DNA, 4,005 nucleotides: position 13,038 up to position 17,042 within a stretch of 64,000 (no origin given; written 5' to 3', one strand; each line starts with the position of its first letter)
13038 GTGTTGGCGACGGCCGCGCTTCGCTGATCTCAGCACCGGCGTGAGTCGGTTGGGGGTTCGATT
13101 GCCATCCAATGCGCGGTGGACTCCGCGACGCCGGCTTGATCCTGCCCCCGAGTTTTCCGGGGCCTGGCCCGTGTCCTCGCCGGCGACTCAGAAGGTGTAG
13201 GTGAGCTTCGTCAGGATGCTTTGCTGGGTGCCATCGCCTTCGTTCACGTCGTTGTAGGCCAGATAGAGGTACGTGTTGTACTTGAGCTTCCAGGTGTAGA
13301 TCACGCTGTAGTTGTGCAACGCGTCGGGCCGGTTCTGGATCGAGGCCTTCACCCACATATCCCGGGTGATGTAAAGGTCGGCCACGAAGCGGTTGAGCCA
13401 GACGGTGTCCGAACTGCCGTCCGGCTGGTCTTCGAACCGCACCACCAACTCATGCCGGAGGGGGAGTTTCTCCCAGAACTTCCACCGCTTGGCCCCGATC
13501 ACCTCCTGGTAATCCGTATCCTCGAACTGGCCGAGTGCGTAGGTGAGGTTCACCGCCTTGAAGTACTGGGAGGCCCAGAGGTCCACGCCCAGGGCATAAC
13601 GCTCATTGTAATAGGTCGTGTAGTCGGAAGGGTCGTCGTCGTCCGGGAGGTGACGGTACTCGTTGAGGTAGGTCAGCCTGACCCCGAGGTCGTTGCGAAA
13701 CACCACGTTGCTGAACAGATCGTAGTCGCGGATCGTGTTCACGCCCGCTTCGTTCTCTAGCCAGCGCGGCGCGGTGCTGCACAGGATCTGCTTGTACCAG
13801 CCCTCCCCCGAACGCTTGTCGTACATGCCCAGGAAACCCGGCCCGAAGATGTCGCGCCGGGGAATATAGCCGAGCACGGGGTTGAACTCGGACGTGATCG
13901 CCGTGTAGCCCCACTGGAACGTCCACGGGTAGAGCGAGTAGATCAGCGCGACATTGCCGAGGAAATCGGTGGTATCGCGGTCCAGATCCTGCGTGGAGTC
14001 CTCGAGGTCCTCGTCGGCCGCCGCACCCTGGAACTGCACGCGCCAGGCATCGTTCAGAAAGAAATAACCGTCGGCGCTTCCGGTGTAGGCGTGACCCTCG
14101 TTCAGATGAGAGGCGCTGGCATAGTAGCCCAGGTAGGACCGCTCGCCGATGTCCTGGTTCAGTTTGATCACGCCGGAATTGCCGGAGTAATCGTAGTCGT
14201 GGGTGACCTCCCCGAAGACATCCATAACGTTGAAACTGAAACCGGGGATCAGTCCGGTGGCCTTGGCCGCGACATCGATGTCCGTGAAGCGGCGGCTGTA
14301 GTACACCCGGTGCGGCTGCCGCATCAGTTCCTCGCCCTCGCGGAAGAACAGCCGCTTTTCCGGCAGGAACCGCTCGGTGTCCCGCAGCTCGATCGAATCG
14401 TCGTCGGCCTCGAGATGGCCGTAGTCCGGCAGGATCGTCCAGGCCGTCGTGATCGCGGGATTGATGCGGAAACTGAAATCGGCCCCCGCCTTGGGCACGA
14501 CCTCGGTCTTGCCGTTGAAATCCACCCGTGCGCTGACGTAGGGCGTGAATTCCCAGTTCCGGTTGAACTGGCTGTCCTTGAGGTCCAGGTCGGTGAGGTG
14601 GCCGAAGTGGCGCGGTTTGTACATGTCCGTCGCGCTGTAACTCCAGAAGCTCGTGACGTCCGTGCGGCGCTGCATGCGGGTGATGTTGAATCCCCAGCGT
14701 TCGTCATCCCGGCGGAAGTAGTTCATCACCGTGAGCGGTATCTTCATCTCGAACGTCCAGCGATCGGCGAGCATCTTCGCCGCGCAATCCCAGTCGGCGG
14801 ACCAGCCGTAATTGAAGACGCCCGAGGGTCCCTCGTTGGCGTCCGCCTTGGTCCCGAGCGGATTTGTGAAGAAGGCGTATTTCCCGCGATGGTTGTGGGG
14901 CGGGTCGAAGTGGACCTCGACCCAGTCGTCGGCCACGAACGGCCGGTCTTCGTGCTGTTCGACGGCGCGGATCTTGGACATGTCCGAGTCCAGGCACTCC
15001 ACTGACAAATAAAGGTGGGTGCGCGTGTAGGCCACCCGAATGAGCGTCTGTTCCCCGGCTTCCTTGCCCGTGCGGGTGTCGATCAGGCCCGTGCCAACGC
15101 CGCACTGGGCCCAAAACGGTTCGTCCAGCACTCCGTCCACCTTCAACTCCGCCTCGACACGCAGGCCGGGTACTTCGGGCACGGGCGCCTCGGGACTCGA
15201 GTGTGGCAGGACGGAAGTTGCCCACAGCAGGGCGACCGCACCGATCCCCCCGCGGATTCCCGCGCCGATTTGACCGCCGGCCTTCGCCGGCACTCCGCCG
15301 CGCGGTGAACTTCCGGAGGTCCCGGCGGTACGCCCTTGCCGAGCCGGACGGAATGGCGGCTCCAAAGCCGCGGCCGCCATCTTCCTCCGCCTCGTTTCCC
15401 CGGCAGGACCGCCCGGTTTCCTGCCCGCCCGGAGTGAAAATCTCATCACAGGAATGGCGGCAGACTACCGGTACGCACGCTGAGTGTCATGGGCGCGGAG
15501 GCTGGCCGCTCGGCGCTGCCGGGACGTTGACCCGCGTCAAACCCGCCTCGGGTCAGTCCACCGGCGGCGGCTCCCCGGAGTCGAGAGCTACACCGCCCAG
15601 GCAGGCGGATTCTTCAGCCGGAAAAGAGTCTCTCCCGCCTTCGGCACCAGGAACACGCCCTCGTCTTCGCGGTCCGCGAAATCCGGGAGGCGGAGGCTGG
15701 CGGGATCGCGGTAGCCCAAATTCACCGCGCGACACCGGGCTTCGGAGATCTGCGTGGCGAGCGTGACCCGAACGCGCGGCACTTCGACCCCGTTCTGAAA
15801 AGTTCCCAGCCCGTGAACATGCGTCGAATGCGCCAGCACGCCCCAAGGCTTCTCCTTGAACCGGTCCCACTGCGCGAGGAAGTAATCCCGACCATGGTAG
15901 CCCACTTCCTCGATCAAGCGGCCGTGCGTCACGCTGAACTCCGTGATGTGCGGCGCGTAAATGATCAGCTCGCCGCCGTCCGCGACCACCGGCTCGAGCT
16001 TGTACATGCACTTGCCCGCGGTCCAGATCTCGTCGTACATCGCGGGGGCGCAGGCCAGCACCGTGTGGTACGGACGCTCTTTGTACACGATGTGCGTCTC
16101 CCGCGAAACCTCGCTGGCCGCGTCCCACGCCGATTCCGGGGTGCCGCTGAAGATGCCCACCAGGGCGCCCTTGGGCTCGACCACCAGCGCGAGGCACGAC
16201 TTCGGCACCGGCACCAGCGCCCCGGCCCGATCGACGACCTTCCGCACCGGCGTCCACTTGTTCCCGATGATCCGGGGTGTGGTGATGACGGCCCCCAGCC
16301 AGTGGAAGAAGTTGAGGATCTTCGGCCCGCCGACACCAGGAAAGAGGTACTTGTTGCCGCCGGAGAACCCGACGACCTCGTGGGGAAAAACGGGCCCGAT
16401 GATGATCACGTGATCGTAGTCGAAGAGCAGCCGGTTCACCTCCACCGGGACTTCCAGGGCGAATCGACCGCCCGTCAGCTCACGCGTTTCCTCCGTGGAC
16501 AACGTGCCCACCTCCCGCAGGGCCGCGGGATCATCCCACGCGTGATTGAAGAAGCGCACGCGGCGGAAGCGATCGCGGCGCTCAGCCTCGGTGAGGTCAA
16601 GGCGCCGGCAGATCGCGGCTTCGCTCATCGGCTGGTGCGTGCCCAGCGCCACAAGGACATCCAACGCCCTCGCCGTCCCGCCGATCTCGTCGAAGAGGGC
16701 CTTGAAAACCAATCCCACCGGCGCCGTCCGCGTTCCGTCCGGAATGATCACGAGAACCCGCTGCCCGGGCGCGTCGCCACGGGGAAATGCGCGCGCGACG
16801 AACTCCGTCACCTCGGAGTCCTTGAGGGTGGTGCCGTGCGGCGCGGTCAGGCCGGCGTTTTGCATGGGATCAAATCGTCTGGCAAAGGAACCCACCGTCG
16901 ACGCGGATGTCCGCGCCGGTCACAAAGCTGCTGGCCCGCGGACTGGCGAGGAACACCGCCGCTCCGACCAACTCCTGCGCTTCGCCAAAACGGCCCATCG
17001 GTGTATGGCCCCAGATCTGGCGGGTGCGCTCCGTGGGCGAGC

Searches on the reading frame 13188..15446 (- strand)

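Call 67: search_protein_families(library=pfam, proteins=[window:13188-15446:-], max_evalue=0.0001)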
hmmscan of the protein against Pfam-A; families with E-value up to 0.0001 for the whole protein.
window:13188-15446:- (752 aa): 1 family
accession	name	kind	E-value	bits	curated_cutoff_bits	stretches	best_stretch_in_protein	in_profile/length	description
PF19313.5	DUF5916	-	3.4e-12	46.4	22.6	1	299-387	6-94/572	Domain of unknown function (DUF5916)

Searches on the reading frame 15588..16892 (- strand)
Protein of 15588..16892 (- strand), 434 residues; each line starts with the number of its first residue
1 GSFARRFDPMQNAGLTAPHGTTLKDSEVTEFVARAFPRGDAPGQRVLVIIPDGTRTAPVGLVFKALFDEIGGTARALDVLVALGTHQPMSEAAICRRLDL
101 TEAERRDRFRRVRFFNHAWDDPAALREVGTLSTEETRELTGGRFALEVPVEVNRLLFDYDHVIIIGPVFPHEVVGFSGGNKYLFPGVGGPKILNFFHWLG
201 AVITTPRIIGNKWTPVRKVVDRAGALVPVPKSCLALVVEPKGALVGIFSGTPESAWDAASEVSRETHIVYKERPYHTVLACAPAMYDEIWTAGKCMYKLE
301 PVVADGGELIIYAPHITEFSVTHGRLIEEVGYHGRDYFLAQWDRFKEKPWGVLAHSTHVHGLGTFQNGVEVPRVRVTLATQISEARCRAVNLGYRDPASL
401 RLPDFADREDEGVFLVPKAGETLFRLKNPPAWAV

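Call 67: search_protein_families(library=pfam, proteins=[window:15588-16892:-], max_evalue=0.0001)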
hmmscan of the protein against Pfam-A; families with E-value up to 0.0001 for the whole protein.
window:15588-16892:- (434 aa): 1 family
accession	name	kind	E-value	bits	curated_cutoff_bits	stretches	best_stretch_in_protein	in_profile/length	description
PF09861.14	Lar_N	-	5.9e-22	78.3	23.3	1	41-199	52-194/204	Lactate racemase N-terminal domain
